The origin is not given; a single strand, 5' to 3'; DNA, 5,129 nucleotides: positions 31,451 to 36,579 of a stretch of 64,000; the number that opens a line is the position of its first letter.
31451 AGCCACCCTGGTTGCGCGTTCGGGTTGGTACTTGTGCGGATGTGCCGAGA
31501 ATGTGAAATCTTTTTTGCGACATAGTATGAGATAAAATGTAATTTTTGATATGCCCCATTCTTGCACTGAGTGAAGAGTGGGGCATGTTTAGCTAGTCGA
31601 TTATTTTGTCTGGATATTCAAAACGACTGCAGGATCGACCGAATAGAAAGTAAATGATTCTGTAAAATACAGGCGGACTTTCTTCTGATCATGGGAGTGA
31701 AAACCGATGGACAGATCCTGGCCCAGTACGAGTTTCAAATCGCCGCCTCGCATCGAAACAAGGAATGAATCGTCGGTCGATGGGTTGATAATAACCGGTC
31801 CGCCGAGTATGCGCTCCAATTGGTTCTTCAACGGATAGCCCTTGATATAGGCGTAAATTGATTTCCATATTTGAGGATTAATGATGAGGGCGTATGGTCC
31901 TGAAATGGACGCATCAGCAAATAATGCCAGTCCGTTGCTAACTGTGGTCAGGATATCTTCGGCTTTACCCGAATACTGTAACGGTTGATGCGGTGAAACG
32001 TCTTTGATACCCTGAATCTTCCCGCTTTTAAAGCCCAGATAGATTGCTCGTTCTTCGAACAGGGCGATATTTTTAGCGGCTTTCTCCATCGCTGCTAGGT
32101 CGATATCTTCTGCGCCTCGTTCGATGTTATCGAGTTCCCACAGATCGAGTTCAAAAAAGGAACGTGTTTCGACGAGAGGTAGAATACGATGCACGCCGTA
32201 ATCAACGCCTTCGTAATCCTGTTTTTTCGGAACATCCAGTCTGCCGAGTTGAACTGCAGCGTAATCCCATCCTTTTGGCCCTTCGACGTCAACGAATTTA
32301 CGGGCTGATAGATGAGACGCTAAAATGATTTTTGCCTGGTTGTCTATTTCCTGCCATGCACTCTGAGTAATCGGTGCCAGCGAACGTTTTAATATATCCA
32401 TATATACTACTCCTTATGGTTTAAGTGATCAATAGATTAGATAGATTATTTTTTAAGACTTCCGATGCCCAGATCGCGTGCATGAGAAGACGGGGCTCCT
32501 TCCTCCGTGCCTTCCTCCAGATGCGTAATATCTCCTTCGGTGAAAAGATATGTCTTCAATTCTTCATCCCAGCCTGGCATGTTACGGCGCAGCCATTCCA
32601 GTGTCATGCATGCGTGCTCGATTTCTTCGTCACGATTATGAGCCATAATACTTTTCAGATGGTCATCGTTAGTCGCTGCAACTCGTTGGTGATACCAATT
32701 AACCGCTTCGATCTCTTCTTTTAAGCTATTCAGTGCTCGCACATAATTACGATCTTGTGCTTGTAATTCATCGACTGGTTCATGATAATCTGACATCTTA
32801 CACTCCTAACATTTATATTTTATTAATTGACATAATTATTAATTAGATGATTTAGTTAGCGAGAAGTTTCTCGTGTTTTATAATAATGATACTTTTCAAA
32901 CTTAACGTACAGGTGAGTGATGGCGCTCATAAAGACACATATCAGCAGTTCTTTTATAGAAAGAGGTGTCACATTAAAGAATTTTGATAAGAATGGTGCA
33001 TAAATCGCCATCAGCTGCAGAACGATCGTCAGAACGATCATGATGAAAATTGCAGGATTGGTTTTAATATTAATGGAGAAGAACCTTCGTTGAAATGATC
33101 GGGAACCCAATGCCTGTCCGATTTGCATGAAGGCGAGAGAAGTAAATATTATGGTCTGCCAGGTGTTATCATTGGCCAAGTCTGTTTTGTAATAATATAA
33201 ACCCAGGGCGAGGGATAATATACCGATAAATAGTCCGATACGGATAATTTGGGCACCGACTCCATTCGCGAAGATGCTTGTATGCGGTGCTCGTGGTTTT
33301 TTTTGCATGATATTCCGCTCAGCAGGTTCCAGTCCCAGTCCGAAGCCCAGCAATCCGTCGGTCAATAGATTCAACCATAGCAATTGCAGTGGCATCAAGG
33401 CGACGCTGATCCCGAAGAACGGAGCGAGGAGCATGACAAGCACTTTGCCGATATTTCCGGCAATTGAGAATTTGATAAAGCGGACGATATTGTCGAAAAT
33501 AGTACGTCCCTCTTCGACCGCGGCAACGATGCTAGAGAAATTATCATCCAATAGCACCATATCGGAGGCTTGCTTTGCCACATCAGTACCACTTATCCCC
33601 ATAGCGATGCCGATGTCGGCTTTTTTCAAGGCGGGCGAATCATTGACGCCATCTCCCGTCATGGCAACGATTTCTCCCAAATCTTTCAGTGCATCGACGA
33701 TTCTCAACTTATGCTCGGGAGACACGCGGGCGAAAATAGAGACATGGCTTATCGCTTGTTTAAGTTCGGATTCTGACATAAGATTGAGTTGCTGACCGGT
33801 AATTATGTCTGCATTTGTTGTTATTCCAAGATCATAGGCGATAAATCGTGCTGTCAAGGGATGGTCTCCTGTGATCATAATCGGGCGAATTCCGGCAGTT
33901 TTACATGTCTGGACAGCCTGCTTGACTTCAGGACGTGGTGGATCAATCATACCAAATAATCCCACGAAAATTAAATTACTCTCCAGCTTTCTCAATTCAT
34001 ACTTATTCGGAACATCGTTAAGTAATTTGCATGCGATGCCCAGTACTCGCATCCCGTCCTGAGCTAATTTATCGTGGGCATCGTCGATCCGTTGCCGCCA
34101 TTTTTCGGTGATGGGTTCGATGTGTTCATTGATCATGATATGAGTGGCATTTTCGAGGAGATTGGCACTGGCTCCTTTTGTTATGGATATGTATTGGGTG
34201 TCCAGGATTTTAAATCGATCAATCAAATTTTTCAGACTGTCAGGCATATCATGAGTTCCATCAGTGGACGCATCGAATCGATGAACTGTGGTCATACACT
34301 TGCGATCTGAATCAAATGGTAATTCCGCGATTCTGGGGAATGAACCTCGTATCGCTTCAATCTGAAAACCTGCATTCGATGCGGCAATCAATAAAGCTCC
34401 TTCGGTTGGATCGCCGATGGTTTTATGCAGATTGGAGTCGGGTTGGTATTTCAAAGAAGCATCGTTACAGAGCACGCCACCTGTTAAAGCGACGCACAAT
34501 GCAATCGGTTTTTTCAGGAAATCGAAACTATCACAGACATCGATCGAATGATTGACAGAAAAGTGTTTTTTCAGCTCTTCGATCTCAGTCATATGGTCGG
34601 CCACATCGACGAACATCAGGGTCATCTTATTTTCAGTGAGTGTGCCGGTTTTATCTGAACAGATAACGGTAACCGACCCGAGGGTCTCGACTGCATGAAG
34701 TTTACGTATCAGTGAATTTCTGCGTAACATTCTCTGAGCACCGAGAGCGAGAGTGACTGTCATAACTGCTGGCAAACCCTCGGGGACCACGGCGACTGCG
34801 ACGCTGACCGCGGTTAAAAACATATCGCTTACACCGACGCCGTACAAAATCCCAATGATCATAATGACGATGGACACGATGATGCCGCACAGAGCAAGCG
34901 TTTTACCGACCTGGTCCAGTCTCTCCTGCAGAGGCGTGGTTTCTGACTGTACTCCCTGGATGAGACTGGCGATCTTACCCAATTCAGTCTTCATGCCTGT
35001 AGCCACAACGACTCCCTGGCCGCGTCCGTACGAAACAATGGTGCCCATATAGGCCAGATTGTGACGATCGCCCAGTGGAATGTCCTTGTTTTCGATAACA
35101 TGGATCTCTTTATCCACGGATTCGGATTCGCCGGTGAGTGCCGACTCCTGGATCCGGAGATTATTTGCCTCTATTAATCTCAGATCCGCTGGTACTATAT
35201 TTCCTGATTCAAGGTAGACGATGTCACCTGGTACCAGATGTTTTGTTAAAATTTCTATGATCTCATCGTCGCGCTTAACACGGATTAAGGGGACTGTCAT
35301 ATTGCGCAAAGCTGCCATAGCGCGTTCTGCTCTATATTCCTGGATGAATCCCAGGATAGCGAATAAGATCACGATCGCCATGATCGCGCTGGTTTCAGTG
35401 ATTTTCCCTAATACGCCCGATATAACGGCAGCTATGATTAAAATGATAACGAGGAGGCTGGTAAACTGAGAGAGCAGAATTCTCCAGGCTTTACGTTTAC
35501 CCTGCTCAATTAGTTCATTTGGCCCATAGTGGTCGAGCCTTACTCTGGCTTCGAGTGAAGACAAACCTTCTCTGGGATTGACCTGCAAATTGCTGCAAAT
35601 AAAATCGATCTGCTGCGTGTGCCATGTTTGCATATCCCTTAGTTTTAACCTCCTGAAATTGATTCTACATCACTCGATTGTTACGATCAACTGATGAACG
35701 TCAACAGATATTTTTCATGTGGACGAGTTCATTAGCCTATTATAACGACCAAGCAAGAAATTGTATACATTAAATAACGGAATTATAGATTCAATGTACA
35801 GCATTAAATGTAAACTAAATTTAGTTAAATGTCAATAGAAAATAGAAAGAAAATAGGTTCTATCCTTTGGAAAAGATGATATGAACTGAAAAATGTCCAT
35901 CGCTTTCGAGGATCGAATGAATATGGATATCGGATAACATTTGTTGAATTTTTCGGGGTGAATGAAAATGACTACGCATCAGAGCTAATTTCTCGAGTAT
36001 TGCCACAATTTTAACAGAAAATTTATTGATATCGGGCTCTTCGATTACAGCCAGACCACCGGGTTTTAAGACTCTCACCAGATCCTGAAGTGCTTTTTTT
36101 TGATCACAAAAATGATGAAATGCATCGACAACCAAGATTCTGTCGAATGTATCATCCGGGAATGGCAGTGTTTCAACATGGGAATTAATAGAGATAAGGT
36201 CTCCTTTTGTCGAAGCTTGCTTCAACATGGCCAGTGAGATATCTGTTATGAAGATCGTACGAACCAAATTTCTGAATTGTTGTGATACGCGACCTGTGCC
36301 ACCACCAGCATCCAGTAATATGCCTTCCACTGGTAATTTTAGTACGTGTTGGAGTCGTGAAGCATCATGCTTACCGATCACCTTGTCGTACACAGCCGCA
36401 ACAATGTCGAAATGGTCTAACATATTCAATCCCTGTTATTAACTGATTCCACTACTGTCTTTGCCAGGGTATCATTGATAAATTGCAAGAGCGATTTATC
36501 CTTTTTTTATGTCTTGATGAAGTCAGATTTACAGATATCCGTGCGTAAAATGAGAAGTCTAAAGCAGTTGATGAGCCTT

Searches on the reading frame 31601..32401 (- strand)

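Call 77: search_protein_families(library=pfam, proteins=[window:31601-32401:-], max_evalue=0.00001)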
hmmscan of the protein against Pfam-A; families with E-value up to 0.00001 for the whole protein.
window:31601-32401:- (266 aa): 1 family
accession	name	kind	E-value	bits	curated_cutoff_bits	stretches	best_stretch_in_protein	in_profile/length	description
PF04454.18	Linocin_M18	-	4.9e-81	272.1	24.3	1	1-251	1-253/253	Encapsulating protein for peroxidase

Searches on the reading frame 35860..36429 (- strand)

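Call 20: search_protein_families(library=pfam, proteins=[window:35860-36429:-], max_evalue=0.001)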
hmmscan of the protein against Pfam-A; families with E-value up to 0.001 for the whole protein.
window:35860-36429:- (189 aa): 7 families
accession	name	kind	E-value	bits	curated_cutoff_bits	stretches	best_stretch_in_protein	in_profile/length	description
PF08241.18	Methyltransf_11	-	9.4e-21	74.7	21.2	1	39-129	1-95/95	Methyltransferase domain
PF13649.12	Methyltransf_25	-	1.9e-17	64.2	27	1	39-125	2-97/97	Methyltransferase domain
PF13489.12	Methyltransf_23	-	2e-13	50.9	27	1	31-147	19-124/164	Methyltransferase domain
PF08242.18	Methyltransf_12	-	2e-12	48.1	30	1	39-126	1-97/98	Methyltransferase domain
PF01209.24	Ubie_methyltran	-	3.7e-12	46.5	20.1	1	37-131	50-154/233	ubiE/COQ5 methyltransferase family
PF13847.12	Methyltransf_31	-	1.3e-11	44.8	27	1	38-134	7-114/145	Methyltransferase domain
PF05219.18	DREV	-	5.3e-07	29.4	26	1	38-129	98-186/265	DREV methyltransferase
